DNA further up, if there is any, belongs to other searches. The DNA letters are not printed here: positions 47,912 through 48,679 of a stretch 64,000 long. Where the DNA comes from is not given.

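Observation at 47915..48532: HUH-motif small ORF preceded by an array of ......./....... 7-mers (possible ori-like or operator module)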

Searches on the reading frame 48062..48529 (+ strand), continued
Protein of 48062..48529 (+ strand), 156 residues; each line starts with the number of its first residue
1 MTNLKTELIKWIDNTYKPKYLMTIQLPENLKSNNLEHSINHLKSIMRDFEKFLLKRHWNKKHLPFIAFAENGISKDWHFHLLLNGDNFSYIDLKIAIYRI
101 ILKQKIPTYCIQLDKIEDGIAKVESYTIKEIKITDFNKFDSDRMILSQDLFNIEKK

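Call 91: fold_search(model_id=the predicted structure, library=pdb)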
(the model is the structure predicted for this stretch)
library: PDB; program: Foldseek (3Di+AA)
matches with E <= 10: 954; with E <= 0.001: 0
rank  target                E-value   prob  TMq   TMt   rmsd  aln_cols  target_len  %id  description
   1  1uut_A                6.1e-03  0.99  0.47  0.39   6.7       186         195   12  The Nuclease Domain of Adeno-Associated Virus Rep Complexed with the RBE' Stemloop of the Viral Inverted Terminal Repe (released 2004-02-19)
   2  1m55_A                1.4e-02  0.97  0.46  0.39   7.4       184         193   12  Catalytic domain of the Adeno Associated Virus type 5 Rep protein (released 2002-08-28)
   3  3b49                  2.3e-02  0.87  0.34  0.28   6.4       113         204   12  Crystal structure of an uncharacterized conserved protein from Listeria innocua (released 2007-11-13)
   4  5x5r_A                2.6e-02  0.87  0.38  0.32   7.5       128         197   14  Crystal structure of a hydrolase from Listeria innocua (released 2018-02-21)
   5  6xb8_B                2.8e-02  0.95  0.46  0.38   7.0       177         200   15  Adeno-Associated Virus Origin Binding Domain in complex with ssDNA (released 2020-12-09)
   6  6xb8_C                2.8e-02  0.90  0.44  0.36   6.9       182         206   11  Adeno-Associated Virus Origin Binding Domain in complex with ssDNA (released 2020-12-09)
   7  4zq9_A                3.4e-02  0.91  0.45  0.40   7.0       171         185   15  X-ray structure of AAV-2 OBD bound to AAVS1 site 3:1 (released 2015-09-23)
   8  1rtz                  3.6e-02  0.69  0.31  0.32   7.3       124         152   13  CRYSTAL STRUCTURE OF E.COLI APO-HPPK(V83G/DEL84-89) AT 1.33 ANGSTROM RESOLUTION (released 2004-02-24)
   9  6xb8_A                3.8e-02  0.90  0.44  0.36   7.3       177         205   14  Adeno-Associated Virus Origin Binding Domain in complex with ssDNA (released 2020-12-09)
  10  5x5m_A                3.8e-02  0.82  0.34  0.28   6.7       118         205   12  Crystal structure of a hydrolase encoded by lin2189 from Listeria innocua (released 2017-12-06)
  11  9bc5_C                5.1e-02  0.57  0.35  0.14   9.2       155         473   17  AAV-2 Rep68-AAVS1 heptameric complex (released 2025-02-12)
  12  4zq9_B                5.8e-02  0.89  0.47  0.40   7.6       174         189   15  X-ray structure of AAV-2 OBD bound to AAVS1 site 3:1 (released 2015-09-23)
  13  6xb8_D                5.8e-02  0.82  0.42  0.36   7.5       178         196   13  Adeno-Associated Virus Origin Binding Domain in complex with ssDNA (released 2020-12-09)
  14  5x5r_B                6.2e-02  0.80  0.36  0.32   5.7       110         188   13  Crystal structure of a hydrolase from Listeria innocua (released 2018-02-21)
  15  6zm9                  7.0e-02  0.54  0.33  0.37   8.0       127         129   10  PHAGE SAM LYASE IN COMPLEX WITH S-METHYL-5'-THIOADENOSINE (released 2021-02-24)
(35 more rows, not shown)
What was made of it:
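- On HUH endonuclease superfamily, Rep class: Foldseek against the PDB: top hits 1uut and 1m55, probability 0.99 and 0.97, TM 0.46 (call 91).
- Foldseek against the PDB gives AAV Rep nuclease domain chains (1uut, 1m55) as the top hits, with probability 0.99 and 0.97 (call 91).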

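Call 99: predict_structure(alignment_id=A4)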
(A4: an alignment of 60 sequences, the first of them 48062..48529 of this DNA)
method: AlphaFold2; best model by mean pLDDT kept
length: 156 residues; sequences in the alignment: 60
mean_pLDDT: 92.8   pTM: 0.87
mean pLDDT of the five models: 92.8, 92.6, 92.3, 91.6, 91.3
residues with pLDDT >= 90: 116; 70-90: 37; 50-70: 3; < 50: 0
segments of 3 or more residues with pLDDT < 50: none
pLDDT, mean of each block of 10 residues (from residue 1): 83 94 97 96 97 93 95 92 94 98 98 93 82 88 95 86
secondary structure, 60 per line:
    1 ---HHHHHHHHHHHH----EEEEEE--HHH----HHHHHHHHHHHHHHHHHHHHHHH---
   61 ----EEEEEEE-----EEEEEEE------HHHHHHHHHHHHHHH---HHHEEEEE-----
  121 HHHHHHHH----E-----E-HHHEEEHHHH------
elements in order: H4-15 E20-25 H35-57 E65-71 E77-83 H90-104 E111-115 H121-128 E144-146 H147-150
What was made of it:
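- On HUH endonuclease superfamily, Rep class: Helix 121-128 in the model built with 60 sequences (pLDDT 92.8, call 99).
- The AF2 model has pLDDT 92.8, a beta-alpha-beta-beta-alpha-beta-alpha core, and Y126 on a helix (call 99).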
